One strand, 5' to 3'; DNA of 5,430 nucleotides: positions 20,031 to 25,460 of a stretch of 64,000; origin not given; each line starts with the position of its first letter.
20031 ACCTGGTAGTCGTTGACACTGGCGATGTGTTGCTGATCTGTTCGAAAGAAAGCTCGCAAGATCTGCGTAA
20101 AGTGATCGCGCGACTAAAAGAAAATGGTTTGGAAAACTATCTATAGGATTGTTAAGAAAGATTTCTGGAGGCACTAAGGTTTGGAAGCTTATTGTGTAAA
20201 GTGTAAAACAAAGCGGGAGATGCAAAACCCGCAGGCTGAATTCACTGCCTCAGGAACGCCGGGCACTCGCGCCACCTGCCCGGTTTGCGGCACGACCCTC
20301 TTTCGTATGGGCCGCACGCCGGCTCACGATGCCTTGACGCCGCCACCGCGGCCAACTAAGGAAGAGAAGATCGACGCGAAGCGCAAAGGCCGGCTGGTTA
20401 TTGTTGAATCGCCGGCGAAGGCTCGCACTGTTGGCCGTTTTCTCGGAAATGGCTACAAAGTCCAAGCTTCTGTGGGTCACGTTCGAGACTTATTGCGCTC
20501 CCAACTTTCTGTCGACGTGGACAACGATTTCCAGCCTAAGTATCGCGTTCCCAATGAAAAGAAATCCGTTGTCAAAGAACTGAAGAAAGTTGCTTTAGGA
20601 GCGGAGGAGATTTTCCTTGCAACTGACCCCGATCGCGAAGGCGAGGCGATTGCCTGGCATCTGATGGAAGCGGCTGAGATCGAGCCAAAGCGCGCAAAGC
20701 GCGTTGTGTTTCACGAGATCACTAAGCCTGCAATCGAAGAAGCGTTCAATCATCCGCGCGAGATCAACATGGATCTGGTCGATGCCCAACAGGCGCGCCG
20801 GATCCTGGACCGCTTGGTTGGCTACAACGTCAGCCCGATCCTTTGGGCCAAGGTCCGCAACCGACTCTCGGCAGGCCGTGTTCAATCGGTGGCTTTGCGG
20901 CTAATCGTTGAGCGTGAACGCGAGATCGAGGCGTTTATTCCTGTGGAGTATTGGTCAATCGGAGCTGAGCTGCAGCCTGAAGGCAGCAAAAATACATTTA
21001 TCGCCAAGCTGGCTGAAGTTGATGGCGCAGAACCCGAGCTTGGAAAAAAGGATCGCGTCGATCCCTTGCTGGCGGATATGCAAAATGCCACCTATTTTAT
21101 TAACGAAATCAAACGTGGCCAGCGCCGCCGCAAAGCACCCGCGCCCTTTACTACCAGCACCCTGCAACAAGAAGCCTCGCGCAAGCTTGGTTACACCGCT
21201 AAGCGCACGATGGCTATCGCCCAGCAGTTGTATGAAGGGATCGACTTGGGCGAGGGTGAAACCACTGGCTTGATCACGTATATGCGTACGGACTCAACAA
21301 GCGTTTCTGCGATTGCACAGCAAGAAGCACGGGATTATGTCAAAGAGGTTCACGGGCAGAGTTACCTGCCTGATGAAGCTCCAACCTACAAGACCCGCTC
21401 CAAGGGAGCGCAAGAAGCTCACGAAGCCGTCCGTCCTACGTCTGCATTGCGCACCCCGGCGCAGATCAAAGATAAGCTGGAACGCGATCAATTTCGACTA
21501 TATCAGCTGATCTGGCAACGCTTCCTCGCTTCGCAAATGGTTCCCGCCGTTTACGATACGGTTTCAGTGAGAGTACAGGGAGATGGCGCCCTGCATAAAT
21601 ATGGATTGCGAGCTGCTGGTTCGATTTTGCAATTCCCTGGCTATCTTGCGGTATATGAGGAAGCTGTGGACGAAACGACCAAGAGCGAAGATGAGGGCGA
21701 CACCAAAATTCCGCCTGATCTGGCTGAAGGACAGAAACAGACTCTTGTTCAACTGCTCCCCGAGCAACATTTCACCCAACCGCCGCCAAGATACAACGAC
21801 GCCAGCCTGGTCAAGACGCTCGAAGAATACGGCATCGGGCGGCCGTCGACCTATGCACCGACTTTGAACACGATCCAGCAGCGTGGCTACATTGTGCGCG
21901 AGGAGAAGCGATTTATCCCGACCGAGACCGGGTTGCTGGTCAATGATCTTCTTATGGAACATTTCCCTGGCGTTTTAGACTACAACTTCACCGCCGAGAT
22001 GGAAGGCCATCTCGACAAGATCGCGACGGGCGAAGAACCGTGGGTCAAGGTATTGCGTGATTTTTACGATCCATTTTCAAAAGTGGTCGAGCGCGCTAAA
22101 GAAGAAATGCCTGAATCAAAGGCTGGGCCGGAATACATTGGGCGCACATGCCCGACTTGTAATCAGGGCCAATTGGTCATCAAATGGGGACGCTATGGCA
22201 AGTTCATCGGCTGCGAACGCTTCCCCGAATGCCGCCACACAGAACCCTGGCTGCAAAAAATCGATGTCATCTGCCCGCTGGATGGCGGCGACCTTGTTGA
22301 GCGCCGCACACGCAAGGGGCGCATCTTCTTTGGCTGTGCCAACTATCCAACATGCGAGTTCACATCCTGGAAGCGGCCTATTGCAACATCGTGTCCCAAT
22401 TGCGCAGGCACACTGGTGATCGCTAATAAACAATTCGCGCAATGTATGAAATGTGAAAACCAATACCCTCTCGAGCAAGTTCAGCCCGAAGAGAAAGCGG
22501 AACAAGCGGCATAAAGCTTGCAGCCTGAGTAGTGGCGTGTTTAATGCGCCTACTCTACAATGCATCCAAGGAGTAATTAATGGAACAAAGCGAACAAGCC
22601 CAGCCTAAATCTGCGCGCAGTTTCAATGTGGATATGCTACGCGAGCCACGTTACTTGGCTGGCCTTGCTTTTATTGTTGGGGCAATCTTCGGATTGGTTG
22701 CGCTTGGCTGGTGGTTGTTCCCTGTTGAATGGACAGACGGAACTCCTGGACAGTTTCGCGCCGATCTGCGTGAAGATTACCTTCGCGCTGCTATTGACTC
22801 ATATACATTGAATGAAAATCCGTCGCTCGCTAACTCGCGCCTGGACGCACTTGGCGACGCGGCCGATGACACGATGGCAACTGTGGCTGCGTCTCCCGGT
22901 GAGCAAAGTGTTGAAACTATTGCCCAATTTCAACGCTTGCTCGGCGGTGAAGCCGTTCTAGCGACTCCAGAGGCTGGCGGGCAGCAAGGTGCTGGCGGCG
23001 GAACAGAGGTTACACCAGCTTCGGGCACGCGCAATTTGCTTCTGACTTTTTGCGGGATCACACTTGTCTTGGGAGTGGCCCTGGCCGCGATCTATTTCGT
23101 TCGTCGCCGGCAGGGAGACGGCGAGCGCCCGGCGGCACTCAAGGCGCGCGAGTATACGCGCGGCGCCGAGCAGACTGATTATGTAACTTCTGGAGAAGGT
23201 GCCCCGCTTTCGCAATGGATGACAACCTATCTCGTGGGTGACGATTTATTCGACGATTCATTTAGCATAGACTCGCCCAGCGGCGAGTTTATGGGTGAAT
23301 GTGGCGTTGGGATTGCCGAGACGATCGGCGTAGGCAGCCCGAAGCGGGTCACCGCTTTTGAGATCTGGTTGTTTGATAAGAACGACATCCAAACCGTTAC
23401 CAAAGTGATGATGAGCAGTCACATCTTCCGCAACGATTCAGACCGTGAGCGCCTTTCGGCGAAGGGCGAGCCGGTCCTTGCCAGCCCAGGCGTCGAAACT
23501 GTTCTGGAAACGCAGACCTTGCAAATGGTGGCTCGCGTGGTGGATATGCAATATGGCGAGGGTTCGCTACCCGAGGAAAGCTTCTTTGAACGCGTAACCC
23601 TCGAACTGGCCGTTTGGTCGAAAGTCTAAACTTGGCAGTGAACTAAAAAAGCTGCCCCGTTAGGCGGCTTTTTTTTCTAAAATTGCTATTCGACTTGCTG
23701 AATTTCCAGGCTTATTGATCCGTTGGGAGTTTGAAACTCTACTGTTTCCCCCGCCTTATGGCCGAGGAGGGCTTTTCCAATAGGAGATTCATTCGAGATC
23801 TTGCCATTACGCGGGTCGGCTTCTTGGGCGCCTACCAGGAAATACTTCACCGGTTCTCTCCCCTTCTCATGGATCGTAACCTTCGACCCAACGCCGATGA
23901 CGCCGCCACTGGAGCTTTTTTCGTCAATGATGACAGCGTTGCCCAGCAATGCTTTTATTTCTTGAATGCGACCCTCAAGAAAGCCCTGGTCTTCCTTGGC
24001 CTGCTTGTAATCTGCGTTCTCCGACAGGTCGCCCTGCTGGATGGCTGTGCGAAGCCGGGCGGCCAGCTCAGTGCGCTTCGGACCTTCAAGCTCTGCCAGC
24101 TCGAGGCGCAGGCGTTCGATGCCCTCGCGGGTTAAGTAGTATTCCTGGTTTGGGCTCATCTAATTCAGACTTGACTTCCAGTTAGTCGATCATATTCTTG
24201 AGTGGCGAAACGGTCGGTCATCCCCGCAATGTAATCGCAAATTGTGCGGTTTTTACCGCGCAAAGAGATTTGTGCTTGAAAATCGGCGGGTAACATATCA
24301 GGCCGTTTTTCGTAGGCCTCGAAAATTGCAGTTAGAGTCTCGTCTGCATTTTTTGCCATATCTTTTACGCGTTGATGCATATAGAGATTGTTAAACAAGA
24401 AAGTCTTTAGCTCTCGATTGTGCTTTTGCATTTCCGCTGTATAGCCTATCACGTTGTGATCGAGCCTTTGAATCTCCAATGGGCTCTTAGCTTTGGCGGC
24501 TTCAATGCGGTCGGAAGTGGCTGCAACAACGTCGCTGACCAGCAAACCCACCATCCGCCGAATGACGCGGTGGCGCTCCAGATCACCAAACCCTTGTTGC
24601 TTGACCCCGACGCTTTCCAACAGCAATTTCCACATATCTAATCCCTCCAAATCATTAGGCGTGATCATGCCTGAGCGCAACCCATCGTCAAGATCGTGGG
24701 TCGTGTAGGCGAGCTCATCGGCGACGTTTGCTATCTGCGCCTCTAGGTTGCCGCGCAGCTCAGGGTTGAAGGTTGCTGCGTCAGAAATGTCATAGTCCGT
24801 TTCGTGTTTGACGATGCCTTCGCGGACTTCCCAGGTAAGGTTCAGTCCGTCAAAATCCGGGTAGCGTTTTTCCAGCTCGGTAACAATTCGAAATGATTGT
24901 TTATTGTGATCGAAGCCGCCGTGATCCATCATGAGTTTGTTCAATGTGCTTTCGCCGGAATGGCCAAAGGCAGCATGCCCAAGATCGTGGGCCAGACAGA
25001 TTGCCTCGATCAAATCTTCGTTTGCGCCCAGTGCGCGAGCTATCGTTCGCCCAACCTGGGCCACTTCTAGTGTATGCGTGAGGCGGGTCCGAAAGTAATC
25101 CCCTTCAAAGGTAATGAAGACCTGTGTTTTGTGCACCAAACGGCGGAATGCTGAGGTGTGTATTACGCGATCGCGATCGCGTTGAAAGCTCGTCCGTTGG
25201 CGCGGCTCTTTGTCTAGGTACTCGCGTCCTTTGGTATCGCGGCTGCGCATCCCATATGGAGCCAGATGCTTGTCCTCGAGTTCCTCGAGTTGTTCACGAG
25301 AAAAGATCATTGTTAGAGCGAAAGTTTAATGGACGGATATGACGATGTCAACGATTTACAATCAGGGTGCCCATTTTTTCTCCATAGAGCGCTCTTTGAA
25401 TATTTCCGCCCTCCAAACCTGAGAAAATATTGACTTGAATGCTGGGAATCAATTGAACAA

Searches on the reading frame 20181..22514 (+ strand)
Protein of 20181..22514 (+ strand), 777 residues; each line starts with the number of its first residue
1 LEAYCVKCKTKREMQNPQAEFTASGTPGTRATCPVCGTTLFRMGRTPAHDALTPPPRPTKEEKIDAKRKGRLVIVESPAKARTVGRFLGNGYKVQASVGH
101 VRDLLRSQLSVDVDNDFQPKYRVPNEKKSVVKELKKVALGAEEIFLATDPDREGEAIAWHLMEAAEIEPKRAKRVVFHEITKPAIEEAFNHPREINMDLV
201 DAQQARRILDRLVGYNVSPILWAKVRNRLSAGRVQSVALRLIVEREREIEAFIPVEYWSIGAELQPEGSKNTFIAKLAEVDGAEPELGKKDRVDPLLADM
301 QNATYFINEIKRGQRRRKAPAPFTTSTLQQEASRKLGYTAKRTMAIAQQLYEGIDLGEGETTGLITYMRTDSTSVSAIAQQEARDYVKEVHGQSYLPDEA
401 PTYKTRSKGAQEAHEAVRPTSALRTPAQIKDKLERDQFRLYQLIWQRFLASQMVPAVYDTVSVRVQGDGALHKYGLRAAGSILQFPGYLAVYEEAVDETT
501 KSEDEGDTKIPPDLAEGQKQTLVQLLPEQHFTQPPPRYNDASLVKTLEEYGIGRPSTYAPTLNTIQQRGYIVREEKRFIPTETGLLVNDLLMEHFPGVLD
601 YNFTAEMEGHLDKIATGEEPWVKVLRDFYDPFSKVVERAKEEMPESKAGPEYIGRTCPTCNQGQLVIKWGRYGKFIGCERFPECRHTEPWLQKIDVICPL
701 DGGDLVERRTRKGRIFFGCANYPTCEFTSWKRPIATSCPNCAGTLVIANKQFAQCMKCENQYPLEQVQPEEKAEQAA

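Call 34: search_protein_families(library=pfam, proteins=[window:20181-22514:+], max_evalue=0.001)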
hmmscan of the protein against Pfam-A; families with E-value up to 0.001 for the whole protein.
window:20181-22514:+ (777 aa): 4 families
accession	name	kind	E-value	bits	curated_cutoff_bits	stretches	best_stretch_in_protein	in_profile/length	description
PF01131.25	Topoisom_bac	-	4.7e-123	411.7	35.1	1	195-625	2-410/411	DNA topoisomerase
PF01396.24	Zn_ribbon_Top1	-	5.6e-28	96.9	32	2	654-690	1-36/39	Topoisomerase DNA binding C4 zinc finger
PF01751.28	Toprim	-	3.5e-21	75.6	23.1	1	72-180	2-96/96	Toprim domain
PF18930.5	DUF5679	-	3e-15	56.5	27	1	4-43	1-40/40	Domain of unknown function (DUF5679)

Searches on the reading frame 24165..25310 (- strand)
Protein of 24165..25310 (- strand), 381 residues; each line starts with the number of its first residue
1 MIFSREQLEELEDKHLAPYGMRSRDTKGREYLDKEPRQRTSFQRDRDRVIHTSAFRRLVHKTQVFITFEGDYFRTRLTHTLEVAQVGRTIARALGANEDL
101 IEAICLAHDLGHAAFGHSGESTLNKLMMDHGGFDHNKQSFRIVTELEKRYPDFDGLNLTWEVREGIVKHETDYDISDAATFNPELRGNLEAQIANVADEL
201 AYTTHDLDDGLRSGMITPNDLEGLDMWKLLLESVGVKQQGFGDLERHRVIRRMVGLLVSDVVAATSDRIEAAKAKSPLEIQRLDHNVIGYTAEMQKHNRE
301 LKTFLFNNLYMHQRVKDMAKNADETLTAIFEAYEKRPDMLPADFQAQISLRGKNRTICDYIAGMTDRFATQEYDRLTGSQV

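Call 63: search_protein_families(library=pfam, proteins=[window:24165-25310:-], max_evalue=0.00001)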
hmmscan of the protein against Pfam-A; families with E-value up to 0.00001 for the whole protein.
window:24165-25310:- (381 aa): 2 families
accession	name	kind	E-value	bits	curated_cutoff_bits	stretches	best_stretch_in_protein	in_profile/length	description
PF13286.11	HD_assoc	-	9.1e-26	90.7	22.2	1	289-375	2-91/91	Phosphohydrolase-associated domain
PF01966.28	HD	-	2.5e-17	63.7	22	1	76-201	1-114/116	HD domain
